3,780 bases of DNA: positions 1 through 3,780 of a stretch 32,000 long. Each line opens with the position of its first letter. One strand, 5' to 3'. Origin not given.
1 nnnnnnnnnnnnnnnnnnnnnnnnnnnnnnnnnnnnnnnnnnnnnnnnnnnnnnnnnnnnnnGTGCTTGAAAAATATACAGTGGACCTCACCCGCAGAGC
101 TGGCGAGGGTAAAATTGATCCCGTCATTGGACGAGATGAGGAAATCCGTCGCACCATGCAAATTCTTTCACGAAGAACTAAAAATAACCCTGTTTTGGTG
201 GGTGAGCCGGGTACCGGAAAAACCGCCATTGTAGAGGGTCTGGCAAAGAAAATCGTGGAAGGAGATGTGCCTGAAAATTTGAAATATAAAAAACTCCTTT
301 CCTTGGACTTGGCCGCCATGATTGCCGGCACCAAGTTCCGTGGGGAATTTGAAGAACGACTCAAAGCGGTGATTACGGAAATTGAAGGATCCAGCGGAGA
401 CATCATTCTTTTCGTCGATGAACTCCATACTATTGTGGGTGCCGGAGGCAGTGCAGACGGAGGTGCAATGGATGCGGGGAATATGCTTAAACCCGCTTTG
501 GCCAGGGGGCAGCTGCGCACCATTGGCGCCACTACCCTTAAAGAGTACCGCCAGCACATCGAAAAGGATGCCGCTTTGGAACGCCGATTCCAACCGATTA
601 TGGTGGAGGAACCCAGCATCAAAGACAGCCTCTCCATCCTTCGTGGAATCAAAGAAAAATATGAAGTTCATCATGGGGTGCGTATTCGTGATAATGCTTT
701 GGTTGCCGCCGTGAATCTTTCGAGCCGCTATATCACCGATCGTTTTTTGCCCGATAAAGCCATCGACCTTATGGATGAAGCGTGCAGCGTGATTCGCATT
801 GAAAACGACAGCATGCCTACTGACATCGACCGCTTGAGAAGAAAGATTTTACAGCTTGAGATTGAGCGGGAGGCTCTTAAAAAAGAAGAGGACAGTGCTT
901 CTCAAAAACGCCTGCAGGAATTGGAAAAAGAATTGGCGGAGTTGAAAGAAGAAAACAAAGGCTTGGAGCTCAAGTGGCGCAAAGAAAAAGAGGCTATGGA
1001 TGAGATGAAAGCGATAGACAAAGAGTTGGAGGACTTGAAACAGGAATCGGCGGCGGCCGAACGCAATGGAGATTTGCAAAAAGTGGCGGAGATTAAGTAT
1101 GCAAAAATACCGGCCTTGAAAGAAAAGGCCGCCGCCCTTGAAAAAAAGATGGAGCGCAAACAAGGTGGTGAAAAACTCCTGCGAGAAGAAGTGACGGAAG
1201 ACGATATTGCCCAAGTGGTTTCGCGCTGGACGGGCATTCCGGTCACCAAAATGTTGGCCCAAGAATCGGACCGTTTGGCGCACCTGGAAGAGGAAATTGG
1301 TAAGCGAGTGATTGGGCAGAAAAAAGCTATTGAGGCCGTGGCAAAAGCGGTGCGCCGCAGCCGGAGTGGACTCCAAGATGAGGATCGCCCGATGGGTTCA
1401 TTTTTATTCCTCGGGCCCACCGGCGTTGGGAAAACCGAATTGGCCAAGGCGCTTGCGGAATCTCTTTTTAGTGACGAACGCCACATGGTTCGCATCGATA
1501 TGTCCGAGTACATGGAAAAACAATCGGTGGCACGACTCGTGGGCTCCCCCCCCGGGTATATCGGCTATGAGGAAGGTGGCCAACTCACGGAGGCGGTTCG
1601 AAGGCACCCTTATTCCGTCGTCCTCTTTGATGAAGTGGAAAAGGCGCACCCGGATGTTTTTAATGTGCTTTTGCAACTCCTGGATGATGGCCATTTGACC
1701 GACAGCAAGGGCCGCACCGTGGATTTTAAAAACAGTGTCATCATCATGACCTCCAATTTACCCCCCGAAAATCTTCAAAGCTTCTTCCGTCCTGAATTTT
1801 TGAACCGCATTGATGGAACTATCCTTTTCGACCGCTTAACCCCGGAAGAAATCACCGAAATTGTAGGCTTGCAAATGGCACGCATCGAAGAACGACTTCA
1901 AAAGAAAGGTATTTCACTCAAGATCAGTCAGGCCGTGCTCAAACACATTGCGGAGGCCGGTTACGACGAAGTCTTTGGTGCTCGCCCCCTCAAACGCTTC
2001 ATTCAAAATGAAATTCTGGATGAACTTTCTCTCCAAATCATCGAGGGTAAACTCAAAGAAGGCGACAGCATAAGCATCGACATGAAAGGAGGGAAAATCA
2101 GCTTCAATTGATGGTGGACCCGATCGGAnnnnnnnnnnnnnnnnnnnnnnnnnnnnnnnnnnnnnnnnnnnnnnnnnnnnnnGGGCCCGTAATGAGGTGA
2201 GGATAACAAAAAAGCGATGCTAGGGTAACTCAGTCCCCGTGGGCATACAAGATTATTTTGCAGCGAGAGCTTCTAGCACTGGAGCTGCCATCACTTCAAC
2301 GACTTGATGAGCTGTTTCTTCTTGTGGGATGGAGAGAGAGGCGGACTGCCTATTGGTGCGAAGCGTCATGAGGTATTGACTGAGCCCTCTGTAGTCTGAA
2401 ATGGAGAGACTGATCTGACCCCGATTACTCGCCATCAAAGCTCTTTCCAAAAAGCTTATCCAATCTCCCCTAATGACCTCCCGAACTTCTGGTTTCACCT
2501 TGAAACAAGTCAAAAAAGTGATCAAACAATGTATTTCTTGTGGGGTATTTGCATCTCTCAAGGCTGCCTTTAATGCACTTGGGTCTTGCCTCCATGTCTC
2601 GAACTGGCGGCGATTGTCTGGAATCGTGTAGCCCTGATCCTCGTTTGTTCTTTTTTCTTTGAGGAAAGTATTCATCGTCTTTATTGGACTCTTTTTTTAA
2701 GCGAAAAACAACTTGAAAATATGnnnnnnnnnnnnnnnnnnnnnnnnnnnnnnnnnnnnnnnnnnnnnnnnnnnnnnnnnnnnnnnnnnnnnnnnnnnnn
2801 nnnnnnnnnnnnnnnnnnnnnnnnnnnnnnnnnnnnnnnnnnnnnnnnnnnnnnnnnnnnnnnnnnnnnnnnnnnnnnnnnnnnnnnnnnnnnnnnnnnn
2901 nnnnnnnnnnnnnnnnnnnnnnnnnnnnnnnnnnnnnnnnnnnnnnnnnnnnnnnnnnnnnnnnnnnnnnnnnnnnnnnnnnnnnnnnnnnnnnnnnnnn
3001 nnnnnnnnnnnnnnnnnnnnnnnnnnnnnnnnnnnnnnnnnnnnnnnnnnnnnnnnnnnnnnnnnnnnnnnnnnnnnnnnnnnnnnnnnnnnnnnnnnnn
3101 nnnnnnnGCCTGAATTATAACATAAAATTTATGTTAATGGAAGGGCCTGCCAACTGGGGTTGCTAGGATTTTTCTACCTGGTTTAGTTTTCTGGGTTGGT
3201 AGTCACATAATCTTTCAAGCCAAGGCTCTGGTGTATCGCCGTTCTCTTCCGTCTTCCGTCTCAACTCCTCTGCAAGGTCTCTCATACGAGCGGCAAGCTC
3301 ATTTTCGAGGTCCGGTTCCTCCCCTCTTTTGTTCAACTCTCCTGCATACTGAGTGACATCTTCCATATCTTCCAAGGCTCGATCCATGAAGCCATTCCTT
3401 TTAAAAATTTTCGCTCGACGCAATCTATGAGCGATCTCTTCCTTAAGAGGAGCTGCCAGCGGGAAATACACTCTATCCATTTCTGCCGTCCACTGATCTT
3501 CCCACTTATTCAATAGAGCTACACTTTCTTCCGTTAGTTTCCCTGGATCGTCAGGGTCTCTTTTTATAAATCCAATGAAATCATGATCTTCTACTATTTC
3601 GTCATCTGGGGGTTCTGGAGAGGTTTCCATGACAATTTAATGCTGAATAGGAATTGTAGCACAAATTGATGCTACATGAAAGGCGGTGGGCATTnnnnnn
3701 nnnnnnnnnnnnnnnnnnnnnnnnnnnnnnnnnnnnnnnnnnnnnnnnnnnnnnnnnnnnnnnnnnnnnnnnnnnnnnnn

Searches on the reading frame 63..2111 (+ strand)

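Call 14: search_protein_families(library=ncbifam, proteins=[window:63-2111:+], max_evalue=0.001)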
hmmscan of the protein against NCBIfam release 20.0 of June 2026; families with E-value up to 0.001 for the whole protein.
window:63-2111:+ (682 aa): 30 families (the best 25 are shown)
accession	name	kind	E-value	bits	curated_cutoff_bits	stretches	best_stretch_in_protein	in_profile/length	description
TIGR03346.1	chaperone_ClpB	equivalog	0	1128.4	1232.1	1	2-681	156-852/853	ATP-dependent chaperone ClpB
NF008118.0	PRK10865.1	equivalog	2.2e-280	932.4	1417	1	2-679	161-853/857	ATP-dependent chaperone ClpB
TIGR03345.1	VI_ClpV1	equivalog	9.4e-237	788.4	884.95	2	2-571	170-723/852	type VI secretion system ATPase TssH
TIGR02639.1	ClpA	equivalog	8.6e-225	748.3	993.15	2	2-292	168-456/734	ATP-dependent Clp protease ATP-binding subunit ClpA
NF033607.0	disagg_AAA_ClpG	exception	3.1e-213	710.4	1900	3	2-305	244-544/932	AAA family protein disaggregase ClpG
NF033606.1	heat_AAA_ClpK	exception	1.1e-210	702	1900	3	2-297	265-564/949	heat shock survival AAA family ATPase ClpK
NF008263.0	PRK11034.1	equivalog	3.5e-174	580.7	1350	3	2-246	169-411/758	ATP-dependent Clp protease ATP-binding subunit ClpA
NF003745.1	PRK05342.1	equivalog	2.8e-12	46.2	359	0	402-468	59-133/418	ATP-dependent Clp protease ATP-binding subunit ClpX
TIGR03922.1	T7SS_EccA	equivalog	1.1e-10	40.8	466.65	1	29-177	301-443/557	type VII secretion AAA-ATPase EccA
NF001679.0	PRK00440.1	equivalog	5.2e-09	35.6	303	1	441-475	36-70/322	replication factor C small subunit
NF005304.0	PRK06835.1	equivalog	9e-09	34.9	215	1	423-485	162-224/330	ATP-binding protein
NF003229.0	PRK04195.1-5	equivalog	1.2e-08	34.1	280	1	416-565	19-143/413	replication factor C large subunit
NF009067.0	PRK12402.1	equivalog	4e-08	32.6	317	0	443-486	34-80/340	replication factor C small subunit 2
TIGR00764.1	lon_rel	equivalog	5.4e-08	31.9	516.6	0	414-472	18-65/608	ATP-dependent protease LonB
NF038214.1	IS21_help_AAA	equivalog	6.1e-08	32.6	200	0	447-486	93-132/232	IS21-like element helper ATPase IstB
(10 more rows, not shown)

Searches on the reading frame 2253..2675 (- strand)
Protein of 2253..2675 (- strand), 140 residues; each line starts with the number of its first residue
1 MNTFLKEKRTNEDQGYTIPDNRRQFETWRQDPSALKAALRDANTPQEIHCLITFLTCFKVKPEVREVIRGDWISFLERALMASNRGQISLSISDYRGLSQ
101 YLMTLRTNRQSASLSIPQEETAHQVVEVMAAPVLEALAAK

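Call 16: search_protein_families(library=pfam, proteins=[window:2253-2675:-], max_evalue=0.01)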
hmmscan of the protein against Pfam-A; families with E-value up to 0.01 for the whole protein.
window:2253-2675:- (140 aa): 0 families

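Call 68: find_encoding_contigs(protein=window:2253-2675:-, flank=10000, max_places=3)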
Protein window:2253-2675:- (140 aa): 1 contig read that carries it; 1 place shown.
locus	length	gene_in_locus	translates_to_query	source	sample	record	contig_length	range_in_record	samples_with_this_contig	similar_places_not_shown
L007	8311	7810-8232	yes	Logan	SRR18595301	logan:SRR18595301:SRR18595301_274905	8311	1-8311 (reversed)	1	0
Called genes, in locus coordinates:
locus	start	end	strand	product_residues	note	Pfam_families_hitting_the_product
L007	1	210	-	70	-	?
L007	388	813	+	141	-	PF13599:Pentapeptide_4 (weak)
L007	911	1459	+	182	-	-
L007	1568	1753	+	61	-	-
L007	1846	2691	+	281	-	PF02567:PhzC-PhzF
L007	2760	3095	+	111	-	-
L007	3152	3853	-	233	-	PF13489:Methyltransf_23, PF13649:Methyltransf_25 (weak), PF13847:Methyltransf_31 (weak)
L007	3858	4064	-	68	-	-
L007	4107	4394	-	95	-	-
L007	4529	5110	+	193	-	-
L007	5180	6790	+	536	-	-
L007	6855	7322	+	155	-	-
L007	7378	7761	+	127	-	-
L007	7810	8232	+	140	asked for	-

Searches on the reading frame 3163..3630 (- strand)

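Call 16: search_protein_families(library=pfam, proteins=[window:3163-3630:-], max_evalue=0.01)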
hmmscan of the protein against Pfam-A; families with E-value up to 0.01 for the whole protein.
window:3163-3630:- (155 aa): 1 family
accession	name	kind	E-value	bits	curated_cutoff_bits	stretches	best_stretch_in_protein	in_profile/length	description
PF12931.13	TPR_Sec16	-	0.0087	16.3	22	0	67-138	209-275/298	Sec16 Sec23-binding domain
